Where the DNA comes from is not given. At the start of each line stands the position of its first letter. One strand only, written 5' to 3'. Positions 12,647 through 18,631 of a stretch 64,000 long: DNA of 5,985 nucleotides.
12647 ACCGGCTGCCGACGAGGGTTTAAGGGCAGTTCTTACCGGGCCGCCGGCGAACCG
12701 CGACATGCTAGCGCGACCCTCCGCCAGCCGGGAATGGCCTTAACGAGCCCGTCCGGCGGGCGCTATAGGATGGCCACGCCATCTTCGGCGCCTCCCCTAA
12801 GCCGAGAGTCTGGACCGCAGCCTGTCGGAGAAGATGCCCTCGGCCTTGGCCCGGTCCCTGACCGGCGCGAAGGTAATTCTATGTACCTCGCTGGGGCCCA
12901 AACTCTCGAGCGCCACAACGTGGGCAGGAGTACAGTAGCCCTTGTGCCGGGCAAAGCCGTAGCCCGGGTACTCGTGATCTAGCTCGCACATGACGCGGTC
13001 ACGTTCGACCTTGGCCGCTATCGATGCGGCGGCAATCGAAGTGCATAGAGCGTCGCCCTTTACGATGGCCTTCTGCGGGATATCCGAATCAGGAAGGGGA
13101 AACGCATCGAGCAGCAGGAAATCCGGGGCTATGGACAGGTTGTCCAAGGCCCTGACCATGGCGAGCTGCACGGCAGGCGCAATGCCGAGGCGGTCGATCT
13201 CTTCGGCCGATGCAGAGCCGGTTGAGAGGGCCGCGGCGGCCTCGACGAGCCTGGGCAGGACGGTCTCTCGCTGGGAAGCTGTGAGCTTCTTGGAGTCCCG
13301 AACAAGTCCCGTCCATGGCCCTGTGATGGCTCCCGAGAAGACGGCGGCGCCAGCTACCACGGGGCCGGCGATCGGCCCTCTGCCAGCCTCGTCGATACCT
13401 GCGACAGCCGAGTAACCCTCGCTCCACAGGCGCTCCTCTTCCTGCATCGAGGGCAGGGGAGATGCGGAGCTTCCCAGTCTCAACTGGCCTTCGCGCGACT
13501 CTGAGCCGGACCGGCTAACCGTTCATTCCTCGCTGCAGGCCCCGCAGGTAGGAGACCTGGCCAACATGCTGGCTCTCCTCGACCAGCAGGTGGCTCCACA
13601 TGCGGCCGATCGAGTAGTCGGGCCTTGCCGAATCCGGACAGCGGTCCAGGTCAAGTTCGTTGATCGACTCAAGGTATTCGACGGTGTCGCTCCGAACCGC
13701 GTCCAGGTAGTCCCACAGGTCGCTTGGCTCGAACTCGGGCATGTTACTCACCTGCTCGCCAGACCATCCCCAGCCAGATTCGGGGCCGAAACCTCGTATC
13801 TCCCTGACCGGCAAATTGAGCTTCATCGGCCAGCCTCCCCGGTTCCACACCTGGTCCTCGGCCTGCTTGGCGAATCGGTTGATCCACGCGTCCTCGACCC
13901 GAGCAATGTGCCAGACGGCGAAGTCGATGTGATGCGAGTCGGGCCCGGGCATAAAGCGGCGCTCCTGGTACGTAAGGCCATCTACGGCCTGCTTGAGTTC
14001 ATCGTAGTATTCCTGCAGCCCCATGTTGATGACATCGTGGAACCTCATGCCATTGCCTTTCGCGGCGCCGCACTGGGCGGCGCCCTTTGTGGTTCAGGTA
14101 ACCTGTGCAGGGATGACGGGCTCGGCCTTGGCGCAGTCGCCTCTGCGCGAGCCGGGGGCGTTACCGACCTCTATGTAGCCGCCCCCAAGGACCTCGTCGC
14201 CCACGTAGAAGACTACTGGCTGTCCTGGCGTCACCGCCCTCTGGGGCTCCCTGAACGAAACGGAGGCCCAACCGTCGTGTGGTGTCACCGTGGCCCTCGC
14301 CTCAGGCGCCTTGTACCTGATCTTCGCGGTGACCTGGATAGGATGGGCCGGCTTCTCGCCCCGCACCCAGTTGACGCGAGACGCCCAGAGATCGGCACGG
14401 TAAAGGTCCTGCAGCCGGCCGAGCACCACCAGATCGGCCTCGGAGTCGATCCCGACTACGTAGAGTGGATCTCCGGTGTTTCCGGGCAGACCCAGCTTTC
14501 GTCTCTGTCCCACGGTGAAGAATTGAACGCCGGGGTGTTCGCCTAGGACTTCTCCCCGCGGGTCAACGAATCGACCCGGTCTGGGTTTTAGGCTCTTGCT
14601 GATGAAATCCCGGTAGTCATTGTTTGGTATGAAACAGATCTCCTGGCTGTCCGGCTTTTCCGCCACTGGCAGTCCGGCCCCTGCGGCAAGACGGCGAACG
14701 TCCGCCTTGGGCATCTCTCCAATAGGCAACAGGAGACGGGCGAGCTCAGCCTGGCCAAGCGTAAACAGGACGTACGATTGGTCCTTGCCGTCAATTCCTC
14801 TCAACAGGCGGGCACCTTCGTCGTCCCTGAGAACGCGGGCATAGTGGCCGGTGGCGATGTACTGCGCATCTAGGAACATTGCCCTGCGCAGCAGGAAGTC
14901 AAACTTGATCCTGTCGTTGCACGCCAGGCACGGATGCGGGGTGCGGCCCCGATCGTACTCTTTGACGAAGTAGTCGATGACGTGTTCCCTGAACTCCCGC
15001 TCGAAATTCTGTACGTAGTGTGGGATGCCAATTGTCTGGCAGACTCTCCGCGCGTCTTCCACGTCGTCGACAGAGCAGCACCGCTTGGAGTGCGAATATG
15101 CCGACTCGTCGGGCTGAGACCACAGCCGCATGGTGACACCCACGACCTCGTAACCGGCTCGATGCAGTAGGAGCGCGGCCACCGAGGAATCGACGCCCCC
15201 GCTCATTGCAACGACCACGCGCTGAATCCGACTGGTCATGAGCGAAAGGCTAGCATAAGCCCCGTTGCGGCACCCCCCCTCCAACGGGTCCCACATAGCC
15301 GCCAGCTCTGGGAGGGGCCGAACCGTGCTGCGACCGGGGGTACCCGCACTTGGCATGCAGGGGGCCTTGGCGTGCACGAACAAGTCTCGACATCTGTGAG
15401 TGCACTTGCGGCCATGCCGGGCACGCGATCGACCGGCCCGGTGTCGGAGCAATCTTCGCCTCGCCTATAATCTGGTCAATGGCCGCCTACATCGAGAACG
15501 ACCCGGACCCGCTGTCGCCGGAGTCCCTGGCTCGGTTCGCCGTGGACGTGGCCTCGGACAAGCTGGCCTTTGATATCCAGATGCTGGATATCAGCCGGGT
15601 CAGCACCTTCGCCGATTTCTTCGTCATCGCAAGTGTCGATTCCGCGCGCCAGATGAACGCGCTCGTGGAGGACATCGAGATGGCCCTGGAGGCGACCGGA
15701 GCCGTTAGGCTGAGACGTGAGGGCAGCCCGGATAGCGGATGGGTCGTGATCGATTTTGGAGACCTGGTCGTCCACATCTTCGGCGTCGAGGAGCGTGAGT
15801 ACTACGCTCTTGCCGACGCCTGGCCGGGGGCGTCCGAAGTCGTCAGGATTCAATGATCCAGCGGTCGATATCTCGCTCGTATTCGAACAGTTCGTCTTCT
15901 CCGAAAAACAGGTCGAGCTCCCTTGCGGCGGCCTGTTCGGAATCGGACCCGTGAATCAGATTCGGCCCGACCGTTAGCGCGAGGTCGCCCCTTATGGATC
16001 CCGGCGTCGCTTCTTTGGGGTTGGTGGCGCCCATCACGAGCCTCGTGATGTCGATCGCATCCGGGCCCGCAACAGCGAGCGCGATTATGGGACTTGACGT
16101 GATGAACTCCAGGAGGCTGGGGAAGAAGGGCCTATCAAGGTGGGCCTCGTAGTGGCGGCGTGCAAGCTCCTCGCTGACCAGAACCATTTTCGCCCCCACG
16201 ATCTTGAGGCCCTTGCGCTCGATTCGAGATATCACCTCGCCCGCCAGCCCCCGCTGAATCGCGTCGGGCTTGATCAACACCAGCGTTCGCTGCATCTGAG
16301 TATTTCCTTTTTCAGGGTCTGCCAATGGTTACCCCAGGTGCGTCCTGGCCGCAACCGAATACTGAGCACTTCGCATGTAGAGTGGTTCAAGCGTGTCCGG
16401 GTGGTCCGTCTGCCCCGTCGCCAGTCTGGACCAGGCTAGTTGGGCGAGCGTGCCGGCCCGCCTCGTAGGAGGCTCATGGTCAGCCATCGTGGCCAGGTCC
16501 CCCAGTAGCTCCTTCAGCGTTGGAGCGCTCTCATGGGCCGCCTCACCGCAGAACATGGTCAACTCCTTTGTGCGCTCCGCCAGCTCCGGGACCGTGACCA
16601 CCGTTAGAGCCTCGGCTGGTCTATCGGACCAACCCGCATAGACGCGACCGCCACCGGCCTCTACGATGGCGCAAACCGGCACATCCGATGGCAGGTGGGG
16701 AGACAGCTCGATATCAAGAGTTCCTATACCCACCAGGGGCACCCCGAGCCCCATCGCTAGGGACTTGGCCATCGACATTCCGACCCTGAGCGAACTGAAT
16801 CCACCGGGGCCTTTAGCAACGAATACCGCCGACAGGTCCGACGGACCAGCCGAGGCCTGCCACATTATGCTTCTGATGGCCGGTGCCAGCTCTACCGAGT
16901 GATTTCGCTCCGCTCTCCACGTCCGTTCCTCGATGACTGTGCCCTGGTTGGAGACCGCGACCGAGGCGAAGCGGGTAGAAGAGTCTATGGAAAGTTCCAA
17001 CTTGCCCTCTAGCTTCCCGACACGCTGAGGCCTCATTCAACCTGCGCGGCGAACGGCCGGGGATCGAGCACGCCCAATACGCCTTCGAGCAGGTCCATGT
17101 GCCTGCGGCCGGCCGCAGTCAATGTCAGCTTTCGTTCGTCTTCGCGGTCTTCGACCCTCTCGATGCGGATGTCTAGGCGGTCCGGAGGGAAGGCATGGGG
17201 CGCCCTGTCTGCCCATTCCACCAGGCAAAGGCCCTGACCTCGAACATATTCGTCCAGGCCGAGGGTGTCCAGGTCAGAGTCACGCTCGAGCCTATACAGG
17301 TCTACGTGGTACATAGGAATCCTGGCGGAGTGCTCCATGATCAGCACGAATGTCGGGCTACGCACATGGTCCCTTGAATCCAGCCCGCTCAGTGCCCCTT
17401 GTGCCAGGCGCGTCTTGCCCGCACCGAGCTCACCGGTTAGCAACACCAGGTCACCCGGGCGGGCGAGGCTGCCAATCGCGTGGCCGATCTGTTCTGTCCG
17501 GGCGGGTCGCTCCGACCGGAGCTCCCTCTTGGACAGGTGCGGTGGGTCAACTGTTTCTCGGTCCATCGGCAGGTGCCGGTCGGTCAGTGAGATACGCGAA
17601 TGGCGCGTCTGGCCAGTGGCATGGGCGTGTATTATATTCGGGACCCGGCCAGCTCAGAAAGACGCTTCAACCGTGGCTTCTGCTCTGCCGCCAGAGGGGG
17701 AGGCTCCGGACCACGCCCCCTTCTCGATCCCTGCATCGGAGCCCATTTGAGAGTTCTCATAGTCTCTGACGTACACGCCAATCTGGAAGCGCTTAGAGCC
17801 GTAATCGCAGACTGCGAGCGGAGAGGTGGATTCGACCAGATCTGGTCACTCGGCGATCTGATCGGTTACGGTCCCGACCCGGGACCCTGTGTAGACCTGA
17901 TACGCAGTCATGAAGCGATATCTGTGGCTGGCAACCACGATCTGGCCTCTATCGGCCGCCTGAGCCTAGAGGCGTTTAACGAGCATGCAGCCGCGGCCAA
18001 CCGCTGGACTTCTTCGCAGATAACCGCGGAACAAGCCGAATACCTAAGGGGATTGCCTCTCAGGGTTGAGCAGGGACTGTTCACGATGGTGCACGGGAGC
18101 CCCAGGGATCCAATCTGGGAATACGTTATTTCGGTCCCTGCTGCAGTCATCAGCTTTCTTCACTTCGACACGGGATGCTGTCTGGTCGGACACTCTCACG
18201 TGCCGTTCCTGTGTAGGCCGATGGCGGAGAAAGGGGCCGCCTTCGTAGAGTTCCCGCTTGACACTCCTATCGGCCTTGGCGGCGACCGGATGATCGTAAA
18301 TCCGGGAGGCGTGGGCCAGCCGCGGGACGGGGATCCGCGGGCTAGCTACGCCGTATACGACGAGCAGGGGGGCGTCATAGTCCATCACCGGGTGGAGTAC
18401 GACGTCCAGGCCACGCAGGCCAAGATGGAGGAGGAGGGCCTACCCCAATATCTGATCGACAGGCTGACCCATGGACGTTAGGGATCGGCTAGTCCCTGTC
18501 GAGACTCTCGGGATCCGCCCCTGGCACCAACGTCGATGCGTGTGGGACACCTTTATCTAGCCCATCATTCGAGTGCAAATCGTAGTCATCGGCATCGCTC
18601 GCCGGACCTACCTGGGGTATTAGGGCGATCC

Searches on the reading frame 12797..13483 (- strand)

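Call 59: search_protein_families(library=pfam, proteins=[window:12797-13483:-], max_evalue=0.00001)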
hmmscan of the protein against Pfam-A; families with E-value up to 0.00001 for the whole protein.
window:12797-13483:- (228 aa): 1 family
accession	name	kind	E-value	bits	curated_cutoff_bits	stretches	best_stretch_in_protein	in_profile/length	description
PF01351.25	RNase_HII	-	3.7e-33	115.5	25.8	1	28-207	1-198/199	Ribonuclease HII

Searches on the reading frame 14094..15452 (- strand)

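Call 29: search_protein_families(library=pfam, proteins=[window:14094-15452:-], max_evalue=0.00001)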
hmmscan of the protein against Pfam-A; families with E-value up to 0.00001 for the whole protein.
window:14094-15452:- (452 aa): 4 families
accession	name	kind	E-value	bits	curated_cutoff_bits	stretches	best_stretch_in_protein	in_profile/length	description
PF03054.22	tRNA_Me_trans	-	1.8e-74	250.2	20.6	1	77-276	1-201/202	tRNA methyl transferase HUP domain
PF20258.4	tRNA_Me_trans_C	-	6.3e-21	74.9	20.6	1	354-427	3-77/77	Aminomethyltransferase beta-barrel domain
PF20259.3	tRNA_Me_trans_M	-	7.5e-16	57.9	27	1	281-345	1-65/66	tRNA methyl transferase PRC-barrel domain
PF02540.23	NAD_synthase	-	2.1e-06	27.5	21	0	73-155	15-93/242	NAD synthase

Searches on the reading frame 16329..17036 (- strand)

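Call 29: search_protein_families(library=pfam, proteins=[window:16329-17036:-], max_evalue=0.00001)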
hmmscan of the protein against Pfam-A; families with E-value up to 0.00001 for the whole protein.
window:16329-17036:- (235 aa): 1 family
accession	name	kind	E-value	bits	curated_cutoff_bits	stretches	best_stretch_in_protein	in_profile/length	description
PF00814.31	TsaD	-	2.3e-22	80.4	24.8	1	42-135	25-121/264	tRNA N6-adenosine threonylcarbamoyltransferase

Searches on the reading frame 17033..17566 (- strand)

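Call 29: search_protein_families(library=pfam, proteins=[window:17033-17566:-], max_evalue=0.00001)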
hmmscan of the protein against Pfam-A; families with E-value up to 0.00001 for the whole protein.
window:17033-17566:- (177 aa): 1 family
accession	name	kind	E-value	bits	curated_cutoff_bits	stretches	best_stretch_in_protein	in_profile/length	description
PF02367.23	TsaE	-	1.4e-35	122.5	26.6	1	20-141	3-124/128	Threonylcarbamoyl adenosine biosynthesis protein TsaE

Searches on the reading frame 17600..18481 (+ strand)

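Call 29: search_protein_families(library=pfam, proteins=[window:17600-18481:+], max_evalue=0.00001)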
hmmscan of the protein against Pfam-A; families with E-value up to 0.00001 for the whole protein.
window:17600-18481:+ (293 aa): 2 families
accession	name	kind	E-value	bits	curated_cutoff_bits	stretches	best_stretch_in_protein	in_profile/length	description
PF12850.12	Metallophos_2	-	5.2e-16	59.5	27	1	51-256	2-152/154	Calcineurin-like phosphoesterase superfamily domain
PF00149.33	Metallophos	-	1.4e-11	45.6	21.5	1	50-167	1-116/191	Calcineurin-like phosphoesterase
